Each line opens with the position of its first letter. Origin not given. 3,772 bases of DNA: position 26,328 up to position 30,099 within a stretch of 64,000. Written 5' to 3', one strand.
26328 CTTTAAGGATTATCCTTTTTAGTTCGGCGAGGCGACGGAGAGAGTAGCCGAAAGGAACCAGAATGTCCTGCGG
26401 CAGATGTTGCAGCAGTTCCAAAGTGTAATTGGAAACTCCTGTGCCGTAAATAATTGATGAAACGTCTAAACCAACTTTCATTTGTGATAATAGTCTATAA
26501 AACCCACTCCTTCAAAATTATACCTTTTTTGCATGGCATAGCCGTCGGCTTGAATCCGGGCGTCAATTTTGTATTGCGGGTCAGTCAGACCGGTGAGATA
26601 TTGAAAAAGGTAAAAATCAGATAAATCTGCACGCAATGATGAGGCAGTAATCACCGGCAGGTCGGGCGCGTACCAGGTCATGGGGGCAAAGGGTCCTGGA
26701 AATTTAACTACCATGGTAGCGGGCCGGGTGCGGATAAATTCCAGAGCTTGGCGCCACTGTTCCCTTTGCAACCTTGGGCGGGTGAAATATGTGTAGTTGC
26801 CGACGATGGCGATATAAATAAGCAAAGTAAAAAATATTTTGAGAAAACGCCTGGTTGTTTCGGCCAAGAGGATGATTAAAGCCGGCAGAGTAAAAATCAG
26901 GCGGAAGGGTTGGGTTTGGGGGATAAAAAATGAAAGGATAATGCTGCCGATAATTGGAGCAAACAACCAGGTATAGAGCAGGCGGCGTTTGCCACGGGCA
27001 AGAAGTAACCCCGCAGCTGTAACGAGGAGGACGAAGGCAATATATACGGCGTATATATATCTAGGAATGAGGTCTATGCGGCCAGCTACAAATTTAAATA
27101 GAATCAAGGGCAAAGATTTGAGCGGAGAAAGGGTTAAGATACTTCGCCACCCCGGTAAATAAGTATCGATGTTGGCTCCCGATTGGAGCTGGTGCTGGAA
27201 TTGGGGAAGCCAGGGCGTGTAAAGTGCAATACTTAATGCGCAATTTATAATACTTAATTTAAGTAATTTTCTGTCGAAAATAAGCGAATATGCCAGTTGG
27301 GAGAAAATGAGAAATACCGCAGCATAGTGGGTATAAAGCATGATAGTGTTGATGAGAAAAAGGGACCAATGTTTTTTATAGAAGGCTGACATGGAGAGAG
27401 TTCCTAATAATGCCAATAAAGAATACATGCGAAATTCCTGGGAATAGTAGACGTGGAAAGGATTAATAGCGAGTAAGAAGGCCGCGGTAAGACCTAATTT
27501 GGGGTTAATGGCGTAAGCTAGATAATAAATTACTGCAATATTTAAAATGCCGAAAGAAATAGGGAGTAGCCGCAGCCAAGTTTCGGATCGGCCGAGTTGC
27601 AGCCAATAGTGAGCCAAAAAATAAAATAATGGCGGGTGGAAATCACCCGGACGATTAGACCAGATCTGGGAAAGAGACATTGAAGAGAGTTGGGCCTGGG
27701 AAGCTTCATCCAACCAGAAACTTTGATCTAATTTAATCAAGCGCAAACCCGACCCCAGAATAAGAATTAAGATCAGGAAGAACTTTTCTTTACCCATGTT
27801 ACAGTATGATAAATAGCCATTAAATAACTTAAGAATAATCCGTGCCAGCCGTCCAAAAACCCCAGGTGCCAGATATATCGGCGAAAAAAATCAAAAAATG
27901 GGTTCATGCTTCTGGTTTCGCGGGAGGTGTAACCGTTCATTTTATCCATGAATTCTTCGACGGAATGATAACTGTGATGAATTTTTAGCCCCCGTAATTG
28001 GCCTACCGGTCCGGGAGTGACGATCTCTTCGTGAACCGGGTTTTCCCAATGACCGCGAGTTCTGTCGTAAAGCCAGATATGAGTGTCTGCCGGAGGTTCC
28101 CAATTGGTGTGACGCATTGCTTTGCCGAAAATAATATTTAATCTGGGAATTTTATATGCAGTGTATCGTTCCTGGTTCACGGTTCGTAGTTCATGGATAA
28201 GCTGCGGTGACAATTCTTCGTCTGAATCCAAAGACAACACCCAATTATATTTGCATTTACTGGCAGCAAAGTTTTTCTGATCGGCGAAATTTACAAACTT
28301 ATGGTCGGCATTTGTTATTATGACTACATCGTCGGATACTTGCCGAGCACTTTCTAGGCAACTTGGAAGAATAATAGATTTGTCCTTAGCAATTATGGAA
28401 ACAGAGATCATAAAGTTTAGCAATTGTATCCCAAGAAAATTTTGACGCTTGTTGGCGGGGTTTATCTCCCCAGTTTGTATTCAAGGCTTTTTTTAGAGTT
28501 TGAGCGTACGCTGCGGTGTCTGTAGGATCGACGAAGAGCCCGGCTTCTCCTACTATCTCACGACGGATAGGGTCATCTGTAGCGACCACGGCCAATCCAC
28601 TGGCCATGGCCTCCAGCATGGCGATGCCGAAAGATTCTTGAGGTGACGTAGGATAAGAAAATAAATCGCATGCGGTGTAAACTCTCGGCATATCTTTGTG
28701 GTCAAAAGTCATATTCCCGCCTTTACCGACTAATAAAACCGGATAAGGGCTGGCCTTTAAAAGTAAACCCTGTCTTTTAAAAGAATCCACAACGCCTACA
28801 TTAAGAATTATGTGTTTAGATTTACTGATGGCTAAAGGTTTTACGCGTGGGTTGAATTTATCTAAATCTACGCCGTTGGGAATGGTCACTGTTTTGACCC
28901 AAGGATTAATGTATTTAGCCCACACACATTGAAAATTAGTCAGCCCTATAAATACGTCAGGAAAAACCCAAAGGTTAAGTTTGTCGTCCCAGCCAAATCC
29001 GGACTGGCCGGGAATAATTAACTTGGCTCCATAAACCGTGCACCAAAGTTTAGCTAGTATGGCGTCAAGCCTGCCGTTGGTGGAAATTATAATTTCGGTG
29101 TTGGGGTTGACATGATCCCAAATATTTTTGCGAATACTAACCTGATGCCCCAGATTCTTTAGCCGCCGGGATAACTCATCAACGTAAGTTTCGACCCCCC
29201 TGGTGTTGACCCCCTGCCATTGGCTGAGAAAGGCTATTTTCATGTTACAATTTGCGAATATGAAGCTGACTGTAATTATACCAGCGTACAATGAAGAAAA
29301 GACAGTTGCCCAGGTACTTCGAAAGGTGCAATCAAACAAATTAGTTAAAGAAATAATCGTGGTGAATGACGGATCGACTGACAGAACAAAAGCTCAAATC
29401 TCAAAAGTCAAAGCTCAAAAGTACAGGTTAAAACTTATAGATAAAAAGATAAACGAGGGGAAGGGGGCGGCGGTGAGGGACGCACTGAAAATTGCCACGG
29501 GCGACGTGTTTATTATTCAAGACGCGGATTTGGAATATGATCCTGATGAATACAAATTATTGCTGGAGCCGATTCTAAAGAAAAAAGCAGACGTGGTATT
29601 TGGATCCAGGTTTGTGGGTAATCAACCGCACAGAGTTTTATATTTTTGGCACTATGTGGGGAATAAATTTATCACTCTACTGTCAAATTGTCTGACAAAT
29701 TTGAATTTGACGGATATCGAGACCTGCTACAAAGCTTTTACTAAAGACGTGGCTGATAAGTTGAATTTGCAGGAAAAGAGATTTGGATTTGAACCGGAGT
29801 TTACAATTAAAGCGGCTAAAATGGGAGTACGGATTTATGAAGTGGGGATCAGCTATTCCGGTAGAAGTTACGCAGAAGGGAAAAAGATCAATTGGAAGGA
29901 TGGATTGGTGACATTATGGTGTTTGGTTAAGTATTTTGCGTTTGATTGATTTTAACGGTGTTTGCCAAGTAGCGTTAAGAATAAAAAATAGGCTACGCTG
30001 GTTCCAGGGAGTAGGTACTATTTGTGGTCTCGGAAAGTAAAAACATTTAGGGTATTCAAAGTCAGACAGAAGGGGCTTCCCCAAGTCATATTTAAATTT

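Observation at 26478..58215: Recurrent coupled modules: polyprenyl-P-sugar synthase GT2 immediately upstream of a GT-C membrane transferase (at least 3 instances)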

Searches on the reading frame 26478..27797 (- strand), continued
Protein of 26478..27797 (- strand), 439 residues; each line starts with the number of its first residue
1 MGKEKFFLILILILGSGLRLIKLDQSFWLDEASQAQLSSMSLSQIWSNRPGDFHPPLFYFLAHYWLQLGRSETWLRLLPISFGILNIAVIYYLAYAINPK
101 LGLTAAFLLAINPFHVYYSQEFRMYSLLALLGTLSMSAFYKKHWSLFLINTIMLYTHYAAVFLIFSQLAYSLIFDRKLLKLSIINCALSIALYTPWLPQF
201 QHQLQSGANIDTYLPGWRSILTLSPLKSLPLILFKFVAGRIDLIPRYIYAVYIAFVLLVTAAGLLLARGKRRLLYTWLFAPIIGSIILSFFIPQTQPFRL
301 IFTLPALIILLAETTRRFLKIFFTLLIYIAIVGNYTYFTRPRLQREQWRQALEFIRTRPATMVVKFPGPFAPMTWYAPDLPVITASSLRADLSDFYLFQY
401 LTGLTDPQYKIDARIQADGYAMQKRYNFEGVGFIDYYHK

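Call 86: search_protein_families(library=pfam, proteins=[L018:4279-5031:+, L017:4252-5034:+], max_evalue=0.001)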
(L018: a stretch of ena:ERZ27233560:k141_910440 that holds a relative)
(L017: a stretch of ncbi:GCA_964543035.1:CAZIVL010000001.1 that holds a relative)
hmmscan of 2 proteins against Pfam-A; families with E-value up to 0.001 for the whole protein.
L018:4279-5031:+ (250 aa): 1 family
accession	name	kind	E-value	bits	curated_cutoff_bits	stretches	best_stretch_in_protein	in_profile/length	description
PF00535.33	Glycos_transf_2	-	1.3e-10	41.9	23.3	1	4-96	1-101/168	Glycosyl transferase family 2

L017:4252-5034:+ (260 aa): 1 family
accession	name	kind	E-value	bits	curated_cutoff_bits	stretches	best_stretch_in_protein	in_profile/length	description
PF00535.33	Glycos_transf_2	-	2e-15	57.6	23.3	1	11-148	3-150/168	Glycosyl transferase family 2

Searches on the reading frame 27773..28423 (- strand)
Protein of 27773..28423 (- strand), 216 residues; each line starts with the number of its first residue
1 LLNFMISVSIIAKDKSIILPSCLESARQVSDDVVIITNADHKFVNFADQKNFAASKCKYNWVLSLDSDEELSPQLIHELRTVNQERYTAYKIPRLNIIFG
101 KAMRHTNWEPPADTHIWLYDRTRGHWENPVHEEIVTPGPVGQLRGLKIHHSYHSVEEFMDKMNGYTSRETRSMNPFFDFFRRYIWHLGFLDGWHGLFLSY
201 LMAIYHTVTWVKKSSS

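Call 5: search_protein_families(library=pfam, proteins=[window:27773-28423:-], max_evalue=0.1)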
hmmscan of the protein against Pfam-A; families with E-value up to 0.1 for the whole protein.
window:27773-28423:- (216 aa): 1 family
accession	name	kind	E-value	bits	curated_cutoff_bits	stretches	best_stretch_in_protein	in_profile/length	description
PF00535.33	Glycos_transf_2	-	0.00024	21.5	23.3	1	23-106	45-129/168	Glycosyl transferase family 2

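Call 6: search_protein_families(library=ncbifam, proteins=[window:27773-28423:-], max_evalue=0.1)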
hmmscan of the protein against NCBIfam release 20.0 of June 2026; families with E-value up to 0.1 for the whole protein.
window:27773-28423:- (216 aa): 0 families

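Call 14: search_solved_structures(query=window:27773-28423:-, max_evalue=1)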
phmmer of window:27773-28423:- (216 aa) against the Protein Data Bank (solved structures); distinct sequences matched with E-value up to 1: 4.
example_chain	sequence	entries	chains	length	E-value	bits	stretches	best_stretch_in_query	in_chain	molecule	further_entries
22ao_A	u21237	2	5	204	2.5e-06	30.2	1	5-163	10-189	GmaR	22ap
7my6_A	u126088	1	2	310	0.38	13.2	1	26-81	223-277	Farnesyl-diphosphate synthase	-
7my7_AAA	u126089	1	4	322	0.4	13.2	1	26-81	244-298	Farnesyl-diphosphate synthase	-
2jv4_A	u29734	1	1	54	0.45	13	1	95-116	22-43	Peptidyl-prolyl cis/trans isomerase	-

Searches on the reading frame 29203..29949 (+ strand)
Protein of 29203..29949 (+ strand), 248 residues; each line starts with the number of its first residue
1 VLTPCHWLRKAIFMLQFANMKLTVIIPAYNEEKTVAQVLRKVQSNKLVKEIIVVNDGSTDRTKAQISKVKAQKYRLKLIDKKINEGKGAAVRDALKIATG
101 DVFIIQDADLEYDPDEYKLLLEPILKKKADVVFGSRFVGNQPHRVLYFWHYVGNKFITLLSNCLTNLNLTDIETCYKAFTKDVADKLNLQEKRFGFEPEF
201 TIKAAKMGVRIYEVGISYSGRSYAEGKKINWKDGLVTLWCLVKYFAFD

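Call 8: search_protein_families(library=pfam, proteins=[window:29203-29949:+], max_evalue=0.01)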
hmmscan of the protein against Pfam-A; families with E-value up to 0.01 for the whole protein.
window:29203-29949:+ (248 aa): 3 families
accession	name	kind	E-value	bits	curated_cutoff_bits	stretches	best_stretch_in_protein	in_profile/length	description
PF00535.33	Glycos_transf_2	-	2.4e-35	122.4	23.3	1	23-186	1-166/168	Glycosyl transferase family 2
PF10111.15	Glyco_tranf_2_2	-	6.7e-07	29.5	27.3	1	23-122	1-104/276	Glycosyltransferase like family 2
PF13641.12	Glyco_tranf_2_3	-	2.5e-06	28.1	27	1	22-150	3-136/230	Glycosyltransferase like family 2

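Call 22: search_protein_families(library=ncbifam, proteins=[window:29203-29949:+], max_evalue=0.01)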
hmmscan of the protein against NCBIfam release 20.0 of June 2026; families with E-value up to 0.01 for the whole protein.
window:29203-29949:+ (248 aa): 28 families (the best 25 are shown)
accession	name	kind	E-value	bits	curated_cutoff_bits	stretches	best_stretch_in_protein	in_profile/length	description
TIGR04182.1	glyco_TIGR04182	equivalog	6.9e-37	127.4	325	1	22-242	2-215/293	S-layer glycoprotein N-glycosyltransferase AglJ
NF058614.1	PPMAGASynPpgS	equivalog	3.1e-23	82.4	370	1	24-227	4-207/226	polyprenyl-phospho-N-acetylgalactosaminyl synthase PpgS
TIGR03937.1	PgaC_IcaA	equivalog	7.1e-20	71.3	422.3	1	20-127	45-153/407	poly-beta-1,6-N-acetyl-D-glucosamine synthase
NF041391.1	DPhHxTase_Halo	equivalog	4.3e-18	65.1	375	1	28-222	3-187/213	dolichyl-phosphate hexose transferase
NF010496.0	PRK13915.1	equivalog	8e-18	64.5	262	1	16-128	28-146/307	glucosyl-3-phosphoglycerate synthase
NF047588.1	GlcsyltransPgfSStrep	equivalog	1.6e-17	63.7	500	1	20-189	1-170/308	glycosyltransferase PgfS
NF007482.0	PRK10073.1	equivalog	2e-16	59.9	423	1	19-132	5-118/334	glycosyltransferase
NF041875.1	EPS_EpsD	equivalog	2.1e-14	53.7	370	1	22-136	1-116/325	exopolysaccharide biosynthesis glycosyltransferase EpsD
NF007986.1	PRK10714.1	equivalog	1.2e-13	50.8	529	1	21-227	7-209/316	undecaprenyl-phosphate 4-deoxy-4-formamido-L-arabinose transferase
TIGR04283.1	glyco_like_mftF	equivalog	2.4e-13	50.2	182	1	22-143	1-117/221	TIGR04283 family arsenosugar biosynthesis glycosyltransferase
NF047683.1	TeichurnBiosyTuaG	equivalog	3.4e-12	46.5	400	1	20-133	6-120/252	teichuronic acid biosynthesis protein TuaG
TIGR03965.1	mycofact_glyco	equivalog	1.1e-08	34.4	280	1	21-121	75-176/467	mycofactocin biosynthesis glycosyltransferase MftF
NF038302.1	EPS_HpsE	equivalog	4.3e-08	32.5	300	1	20-107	1-94/307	hormogonium polysaccharide biosynthesis glycosyltransferase HpsE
NF050819.1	PolSacchBiosHfsG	equivalog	4.5e-08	32.6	500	1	18-144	10-137/302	polysaccharide biosynthesis protein HfsG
TIGR04242.1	nodulat_NodC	equivalog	8.2e-08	31.6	550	1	21-124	49-156/395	chitooligosaccharide synthase NodC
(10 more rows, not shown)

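Call 71: search_solved_structures(query=window:29203-29949:+, max_evalue=0.00001)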
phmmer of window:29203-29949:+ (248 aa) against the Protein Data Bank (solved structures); distinct sequences matched with E-value up to 0.00001: 22.
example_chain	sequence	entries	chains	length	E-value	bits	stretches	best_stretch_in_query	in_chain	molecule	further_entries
5mlz_A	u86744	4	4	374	8e-21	77.7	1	15-228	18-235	Dolichol monophosphate mannose synthase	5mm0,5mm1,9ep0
5ekp_C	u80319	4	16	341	5e-11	45.7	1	14-136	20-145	Uncharacterized glycosyltransferase sll0501 | Glycosyltransferase sll0501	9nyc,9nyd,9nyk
5eke_A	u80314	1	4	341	5e-11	45.7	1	14-136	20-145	Uncharacterized glycosyltransferase sll0501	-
9nye_A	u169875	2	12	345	5.1e-11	45.6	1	14-136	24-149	Glycosyltransferase sll0501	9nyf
9hwj_A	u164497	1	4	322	7.2e-11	45.1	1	20-227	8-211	Undecaprenyl-phosphate 4-deoxy-4-formamido-L-arabinose transferase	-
8vxh_A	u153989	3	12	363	1.3e-10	44.3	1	20-227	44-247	Undecaprenyl-phosphate 4-deoxy-4-formamido-L-arabinose transferase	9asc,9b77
9bhc_C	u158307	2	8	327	1.3e-10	44.3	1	20-227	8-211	Undecaprenyl-phosphate 4-deoxy-4-formamido-L-arabinose transferase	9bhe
2z87_A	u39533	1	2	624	1.7e-09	40.7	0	22-126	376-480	Chondroitin synthase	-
2z86_A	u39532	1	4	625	1.7e-09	40.7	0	22-126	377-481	Chondroitin synthase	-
3bcv_A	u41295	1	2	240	1.9e-09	40.5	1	21-135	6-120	Putative glycosyltransferase protein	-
7pdo_A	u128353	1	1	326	4.1e-09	39.4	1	18-125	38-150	Glucosyl-3-phosphoglycerate synthase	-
7p5l_A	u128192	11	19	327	4.2e-09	39.4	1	18-125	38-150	Glucosyl-3-phosphoglycerate synthase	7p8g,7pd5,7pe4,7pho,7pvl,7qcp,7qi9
6p61_A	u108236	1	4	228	5.5e-09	39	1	22-125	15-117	Glycosyltransferase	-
4y6n_A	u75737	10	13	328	9.1e-08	35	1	18-111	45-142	Glucosyl-3-phosphoglycerate synthase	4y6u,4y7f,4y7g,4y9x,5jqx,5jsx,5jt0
3e25_A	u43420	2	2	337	9.7e-08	34.9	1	18-111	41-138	Putative uncharacterized protein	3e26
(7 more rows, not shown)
